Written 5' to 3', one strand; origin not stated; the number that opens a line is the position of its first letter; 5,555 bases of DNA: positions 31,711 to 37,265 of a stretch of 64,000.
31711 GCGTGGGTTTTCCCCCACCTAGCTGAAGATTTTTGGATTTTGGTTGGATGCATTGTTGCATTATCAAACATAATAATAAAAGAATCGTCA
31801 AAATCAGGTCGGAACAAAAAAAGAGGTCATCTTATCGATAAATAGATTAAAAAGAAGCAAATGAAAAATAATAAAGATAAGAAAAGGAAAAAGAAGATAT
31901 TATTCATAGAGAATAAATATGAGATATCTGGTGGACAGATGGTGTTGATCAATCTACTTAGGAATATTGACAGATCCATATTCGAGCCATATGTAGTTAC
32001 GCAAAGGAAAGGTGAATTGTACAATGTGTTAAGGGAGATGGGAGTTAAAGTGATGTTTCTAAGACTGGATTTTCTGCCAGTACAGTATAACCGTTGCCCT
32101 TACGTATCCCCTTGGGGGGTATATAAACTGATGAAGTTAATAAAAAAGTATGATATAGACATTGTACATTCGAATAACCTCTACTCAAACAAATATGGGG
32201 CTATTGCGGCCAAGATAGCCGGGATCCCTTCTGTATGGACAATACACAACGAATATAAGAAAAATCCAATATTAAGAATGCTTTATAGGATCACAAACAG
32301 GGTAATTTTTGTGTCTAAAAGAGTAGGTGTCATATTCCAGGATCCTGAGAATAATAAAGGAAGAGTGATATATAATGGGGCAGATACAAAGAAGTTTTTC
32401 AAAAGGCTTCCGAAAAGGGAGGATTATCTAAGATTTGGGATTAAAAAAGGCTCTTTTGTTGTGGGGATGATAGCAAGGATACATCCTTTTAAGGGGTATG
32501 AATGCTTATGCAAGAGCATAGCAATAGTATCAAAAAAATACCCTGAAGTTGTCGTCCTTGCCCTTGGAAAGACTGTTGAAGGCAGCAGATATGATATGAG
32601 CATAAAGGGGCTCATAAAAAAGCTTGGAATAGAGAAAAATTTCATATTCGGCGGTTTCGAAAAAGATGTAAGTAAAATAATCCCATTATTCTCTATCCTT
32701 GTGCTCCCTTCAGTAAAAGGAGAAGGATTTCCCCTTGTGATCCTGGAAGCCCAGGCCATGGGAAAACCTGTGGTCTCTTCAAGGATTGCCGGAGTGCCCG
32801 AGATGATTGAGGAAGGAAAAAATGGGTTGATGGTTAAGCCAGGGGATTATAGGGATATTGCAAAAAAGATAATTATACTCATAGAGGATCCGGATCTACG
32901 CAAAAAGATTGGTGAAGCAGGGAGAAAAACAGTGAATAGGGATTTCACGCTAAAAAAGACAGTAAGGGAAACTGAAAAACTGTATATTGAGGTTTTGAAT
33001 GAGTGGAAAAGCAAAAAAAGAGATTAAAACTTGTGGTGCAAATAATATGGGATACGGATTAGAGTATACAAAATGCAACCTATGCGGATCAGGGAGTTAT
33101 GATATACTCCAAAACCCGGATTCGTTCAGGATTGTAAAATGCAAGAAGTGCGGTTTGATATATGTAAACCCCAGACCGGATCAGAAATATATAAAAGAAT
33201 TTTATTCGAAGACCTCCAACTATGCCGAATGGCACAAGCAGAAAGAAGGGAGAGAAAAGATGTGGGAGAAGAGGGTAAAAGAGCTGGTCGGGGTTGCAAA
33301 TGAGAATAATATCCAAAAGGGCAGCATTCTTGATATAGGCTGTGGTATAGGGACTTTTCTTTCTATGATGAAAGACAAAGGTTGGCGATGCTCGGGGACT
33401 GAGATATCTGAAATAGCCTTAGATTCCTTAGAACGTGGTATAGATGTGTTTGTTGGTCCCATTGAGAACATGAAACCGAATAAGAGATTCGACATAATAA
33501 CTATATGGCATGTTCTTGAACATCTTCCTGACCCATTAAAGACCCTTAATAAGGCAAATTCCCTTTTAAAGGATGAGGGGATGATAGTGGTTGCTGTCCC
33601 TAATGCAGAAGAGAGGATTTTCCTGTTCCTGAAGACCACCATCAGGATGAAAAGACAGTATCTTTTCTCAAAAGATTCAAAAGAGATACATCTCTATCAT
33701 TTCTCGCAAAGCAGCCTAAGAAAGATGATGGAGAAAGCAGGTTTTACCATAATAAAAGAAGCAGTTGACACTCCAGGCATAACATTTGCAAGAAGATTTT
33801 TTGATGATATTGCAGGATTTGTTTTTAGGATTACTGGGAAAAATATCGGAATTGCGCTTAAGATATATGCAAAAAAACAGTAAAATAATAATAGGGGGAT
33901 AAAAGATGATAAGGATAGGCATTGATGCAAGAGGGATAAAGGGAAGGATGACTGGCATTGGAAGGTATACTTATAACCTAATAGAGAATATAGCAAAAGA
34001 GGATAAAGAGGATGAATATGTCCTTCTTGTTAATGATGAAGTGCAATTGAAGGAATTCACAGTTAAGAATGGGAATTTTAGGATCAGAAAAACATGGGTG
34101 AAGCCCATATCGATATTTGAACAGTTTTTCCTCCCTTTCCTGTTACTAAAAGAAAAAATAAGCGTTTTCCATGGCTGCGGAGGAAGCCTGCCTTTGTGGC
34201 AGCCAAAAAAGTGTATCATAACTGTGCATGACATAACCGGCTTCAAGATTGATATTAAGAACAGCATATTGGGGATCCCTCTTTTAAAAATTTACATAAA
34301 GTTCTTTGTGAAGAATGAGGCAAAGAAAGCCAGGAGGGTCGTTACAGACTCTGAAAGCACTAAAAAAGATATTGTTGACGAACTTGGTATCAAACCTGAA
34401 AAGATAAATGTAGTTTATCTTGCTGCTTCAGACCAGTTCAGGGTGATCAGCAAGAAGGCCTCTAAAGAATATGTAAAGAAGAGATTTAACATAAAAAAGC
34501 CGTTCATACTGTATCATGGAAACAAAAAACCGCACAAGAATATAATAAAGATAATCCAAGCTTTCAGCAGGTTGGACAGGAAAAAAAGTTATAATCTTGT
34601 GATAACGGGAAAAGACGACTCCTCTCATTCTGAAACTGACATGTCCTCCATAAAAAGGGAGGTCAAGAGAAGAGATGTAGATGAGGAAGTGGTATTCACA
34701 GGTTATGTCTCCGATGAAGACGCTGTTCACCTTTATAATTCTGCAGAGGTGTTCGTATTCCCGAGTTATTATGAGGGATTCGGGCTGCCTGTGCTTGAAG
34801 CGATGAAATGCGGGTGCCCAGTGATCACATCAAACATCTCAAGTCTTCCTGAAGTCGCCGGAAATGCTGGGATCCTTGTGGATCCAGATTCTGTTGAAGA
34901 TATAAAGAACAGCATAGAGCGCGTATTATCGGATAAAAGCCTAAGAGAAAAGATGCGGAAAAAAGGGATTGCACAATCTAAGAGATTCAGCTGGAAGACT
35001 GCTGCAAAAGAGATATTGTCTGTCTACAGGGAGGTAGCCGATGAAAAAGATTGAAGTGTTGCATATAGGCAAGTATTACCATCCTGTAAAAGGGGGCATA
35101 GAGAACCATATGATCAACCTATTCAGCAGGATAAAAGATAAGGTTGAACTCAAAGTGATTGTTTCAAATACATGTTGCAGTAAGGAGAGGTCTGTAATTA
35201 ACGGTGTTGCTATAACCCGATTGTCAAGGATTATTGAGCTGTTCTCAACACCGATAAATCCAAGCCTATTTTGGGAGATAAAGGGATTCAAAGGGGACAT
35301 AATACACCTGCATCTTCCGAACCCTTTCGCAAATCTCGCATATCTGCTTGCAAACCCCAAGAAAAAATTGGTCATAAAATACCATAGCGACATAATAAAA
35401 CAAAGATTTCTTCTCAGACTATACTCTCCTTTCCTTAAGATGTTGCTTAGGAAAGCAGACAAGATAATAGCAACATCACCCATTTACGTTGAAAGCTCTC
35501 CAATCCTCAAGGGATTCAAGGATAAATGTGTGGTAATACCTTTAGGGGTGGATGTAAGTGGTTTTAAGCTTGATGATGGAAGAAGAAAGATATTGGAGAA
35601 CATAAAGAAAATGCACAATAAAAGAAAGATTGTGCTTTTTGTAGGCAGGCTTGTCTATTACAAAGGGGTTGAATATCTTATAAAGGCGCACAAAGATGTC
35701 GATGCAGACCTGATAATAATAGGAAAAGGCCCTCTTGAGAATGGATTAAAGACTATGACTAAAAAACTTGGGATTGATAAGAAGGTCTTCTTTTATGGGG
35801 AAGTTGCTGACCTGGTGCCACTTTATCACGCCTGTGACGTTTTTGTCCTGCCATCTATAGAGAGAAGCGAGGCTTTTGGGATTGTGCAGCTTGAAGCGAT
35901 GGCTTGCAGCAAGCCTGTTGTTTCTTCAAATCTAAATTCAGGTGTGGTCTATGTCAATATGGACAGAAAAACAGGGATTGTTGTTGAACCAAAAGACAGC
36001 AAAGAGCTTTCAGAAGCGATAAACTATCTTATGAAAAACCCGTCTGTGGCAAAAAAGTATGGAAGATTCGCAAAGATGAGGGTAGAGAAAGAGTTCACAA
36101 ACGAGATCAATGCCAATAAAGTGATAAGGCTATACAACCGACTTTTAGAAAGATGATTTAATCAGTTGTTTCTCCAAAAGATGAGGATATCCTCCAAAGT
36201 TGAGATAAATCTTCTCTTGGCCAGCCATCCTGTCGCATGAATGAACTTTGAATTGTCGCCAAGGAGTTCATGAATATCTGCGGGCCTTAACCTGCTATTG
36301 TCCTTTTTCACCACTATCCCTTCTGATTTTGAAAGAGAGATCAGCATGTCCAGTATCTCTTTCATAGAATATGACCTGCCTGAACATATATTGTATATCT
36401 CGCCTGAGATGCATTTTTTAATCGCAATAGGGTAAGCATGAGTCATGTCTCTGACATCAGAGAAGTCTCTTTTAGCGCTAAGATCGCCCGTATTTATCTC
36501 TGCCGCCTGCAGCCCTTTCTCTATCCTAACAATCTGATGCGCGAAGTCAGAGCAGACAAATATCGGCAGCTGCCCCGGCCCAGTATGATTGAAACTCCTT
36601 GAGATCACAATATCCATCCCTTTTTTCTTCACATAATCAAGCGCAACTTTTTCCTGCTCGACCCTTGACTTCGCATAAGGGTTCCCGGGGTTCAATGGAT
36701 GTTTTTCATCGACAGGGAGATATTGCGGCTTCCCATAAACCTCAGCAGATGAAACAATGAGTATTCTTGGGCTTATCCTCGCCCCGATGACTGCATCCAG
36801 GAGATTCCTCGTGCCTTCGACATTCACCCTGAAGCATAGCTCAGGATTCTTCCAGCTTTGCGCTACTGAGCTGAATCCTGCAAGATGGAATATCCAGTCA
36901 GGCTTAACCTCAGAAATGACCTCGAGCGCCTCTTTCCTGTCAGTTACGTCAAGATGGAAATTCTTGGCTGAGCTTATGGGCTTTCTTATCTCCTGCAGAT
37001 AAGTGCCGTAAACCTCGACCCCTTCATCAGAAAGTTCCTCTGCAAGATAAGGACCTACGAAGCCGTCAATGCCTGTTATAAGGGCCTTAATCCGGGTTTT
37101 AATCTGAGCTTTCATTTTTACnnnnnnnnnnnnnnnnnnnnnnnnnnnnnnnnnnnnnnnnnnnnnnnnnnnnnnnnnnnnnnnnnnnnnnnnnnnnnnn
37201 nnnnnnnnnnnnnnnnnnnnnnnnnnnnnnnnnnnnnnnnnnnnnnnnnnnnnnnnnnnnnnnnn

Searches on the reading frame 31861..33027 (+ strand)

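Call 5: search_protein_families(library=pfam, proteins=[window:31861-33027:+])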
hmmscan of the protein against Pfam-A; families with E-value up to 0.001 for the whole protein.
window:31861-33027:+ (388 aa): 6 families
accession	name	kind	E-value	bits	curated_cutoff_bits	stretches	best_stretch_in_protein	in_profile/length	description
PF00534.26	Glycos_transf_1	-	1.5e-34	119.5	26.4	1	192-356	9-171/172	Glycosyl transferases group 1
PF13692.12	Glyco_trans_1_4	-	5.8e-30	104.9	27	1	199-343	2-142/142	Glycosyl transferases group 1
PF13439.12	Glyco_transf_4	-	5.5e-20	72.5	28.5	1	23-177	2-169/170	Glycosyltransferase Family 4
PF13524.12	Glyco_trans_1_2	-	8.9e-09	35.9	25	1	294-370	67-141/144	Glycosyl transferase-like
PF13579.12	Glyco_trans_4_4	-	3.9e-05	24.5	29.7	1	30-132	8-105/158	Glycosyl transferase 4-like domain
PF13477.12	Glyco_trans_4_2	-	0.00056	20.5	23.4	1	87-129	63-107/139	Glycosyl transferase 4-like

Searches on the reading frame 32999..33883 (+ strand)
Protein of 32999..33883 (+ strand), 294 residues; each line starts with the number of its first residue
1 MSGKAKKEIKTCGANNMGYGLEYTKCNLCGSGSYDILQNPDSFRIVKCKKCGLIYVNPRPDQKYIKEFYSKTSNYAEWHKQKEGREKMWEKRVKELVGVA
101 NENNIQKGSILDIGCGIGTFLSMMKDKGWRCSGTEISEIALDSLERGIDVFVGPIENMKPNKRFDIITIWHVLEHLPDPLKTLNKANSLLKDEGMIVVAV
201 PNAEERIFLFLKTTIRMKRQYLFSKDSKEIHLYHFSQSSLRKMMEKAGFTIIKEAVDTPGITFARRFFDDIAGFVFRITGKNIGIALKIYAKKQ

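Call 5: search_protein_families(library=pfam, proteins=[window:32999-33883:+])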
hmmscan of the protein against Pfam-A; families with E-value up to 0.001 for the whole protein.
window:32999-33883:+ (294 aa): 10 families
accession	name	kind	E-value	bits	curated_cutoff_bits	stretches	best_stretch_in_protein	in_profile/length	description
PF13489.12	Methyltransf_23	-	2.7e-29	102.4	27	1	90-253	10-163/164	Methyltransferase domain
PF08242.18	Methyltransf_12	-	8.3e-14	52.5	30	1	111-196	1-98/98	Methyltransferase domain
PF08241.18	Methyltransf_11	-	1.3e-12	48.6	21.2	1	111-198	1-95/95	Methyltransferase domain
PF13649.12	Methyltransf_25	-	1.1e-11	45.7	27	1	110-194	1-97/97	Methyltransferase domain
PF13847.12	Methyltransf_31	-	4.5e-10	39.8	27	1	109-248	6-145/145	Methyltransferase domain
PF07021.18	MetW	-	7.9e-07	29.3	21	1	104-203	10-112/193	Methionine biosynthesis protein MetW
PF05219.18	DREV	-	8.9e-06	25.4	26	1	102-202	90-190/265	DREV methyltransferase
PF01209.24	Ubie_methyltran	-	5.2e-05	23.1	20.1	0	86-261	32-225/233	ubiE/COQ5 methyltransferase family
PF08003.17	Methyltransf_9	-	0.00028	20.4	23.8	0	104-252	113-263/315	Protein of unknown function (DUF1698)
PF05891.18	Methyltransf_PK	-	0.00032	20.7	27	0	145-205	103-166/218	AdoMet dependent proline di-methyltransferase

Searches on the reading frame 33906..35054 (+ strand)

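Call 5: search_protein_families(library=pfam, proteins=[window:33906-35054:+])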
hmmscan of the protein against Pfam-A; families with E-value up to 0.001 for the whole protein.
window:33906-35054:+ (382 aa): 5 families
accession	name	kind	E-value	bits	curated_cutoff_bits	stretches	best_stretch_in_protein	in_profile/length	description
PF00534.26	Glycos_transf_1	-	9.7e-42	142.8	26.4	1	191-355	8-170/172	Glycosyl transferases group 1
PF13692.12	Glyco_trans_1_4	-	2.2e-31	109.5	27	1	199-343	2-142/142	Glycosyl transferases group 1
PF20706.3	GT4-conflict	-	3.4e-11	43.2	26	1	201-368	200-383/385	Family 4 Glycosyltransferase in conflict systems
PF13439.12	Glyco_transf_4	-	5.1e-10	40.1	28.5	1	16-171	2-163/170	Glycosyltransferase Family 4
PF13524.12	Glyco_trans_1_2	-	1.3e-08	35.3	25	1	222-371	8-143/144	Glycosyl transferase-like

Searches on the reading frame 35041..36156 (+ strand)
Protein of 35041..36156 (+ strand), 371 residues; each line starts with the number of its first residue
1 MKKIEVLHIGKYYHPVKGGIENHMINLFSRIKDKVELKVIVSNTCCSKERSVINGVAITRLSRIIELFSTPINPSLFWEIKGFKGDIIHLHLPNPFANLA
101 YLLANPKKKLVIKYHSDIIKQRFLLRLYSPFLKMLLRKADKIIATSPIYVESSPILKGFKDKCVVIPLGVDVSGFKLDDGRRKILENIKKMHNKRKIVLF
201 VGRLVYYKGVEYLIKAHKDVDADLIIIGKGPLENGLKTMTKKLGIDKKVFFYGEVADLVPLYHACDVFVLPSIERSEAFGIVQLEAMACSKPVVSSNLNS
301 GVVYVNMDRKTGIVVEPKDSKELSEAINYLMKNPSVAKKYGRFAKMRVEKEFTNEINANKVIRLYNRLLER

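Call 5: search_protein_families(library=pfam, proteins=[window:35041-36156:+])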
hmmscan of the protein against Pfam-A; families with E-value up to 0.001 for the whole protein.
window:35041-36156:+ (371 aa): 7 families
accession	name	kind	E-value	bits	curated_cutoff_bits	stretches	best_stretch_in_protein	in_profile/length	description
PF00534.26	Glycos_transf_1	-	2.5e-44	151.3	26.4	1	189-345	9-170/172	Glycosyl transferases group 1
PF13692.12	Glyco_trans_1_4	-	2.9e-35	122.1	27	1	195-333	1-142/142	Glycosyl transferases group 1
PF13439.12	Glyco_transf_4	-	1.3e-16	61.5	28.5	1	18-172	2-168/170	Glycosyltransferase Family 4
PF13477.12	Glyco_trans_4_2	-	7.5e-08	33.1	23.4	1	21-146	10-139/139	Glycosyl transferase 4-like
PF13579.12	Glyco_trans_4_4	-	2.2e-06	28.5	29.7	1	68-169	54-158/158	Glycosyl transferase 4-like domain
PF20706.3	GT4-conflict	-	9.6e-05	22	26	1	192-339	194-363/385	Family 4 Glycosyltransferase in conflict systems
PF13524.12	Glyco_trans_1_2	-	0.00031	21.1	25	1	257-360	39-141/144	Glycosyl transferase-like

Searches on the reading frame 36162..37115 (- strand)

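Call 5: search_protein_families(library=pfam, proteins=[window:36162-37115:-])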
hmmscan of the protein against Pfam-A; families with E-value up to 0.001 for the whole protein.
window:36162-37115:- (317 aa): 6 families
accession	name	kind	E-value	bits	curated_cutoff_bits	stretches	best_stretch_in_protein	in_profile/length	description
PF16363.11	GDP_Man_Dehyd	-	2.6e-62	211.6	27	1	12-308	1-330/332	GDP-mannose 4,6 dehydratase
PF01370.27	Epimerase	-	1.6e-48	165.6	20.9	1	11-244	1-240/240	NAD dependent epimerase/dehydratase family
PF04321.23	RmlD_sub_bind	-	3.7e-15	56.2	27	1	10-164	2-142/287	RmlD substrate binding domain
PF01073.25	3Beta_HSD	-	2.1e-11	43.8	22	1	12-159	1-158/280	3-beta hydroxysteroid dehydrogenase/isomerase family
PF02719.21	Polysacc_synt_2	-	6.3e-07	29.3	20.2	1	53-120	59-126/293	Polysaccharide biosynthesis protein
PF07993.18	NAD_binding_4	-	1e-05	25.2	20.1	1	73-174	90-204/258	Male sterility protein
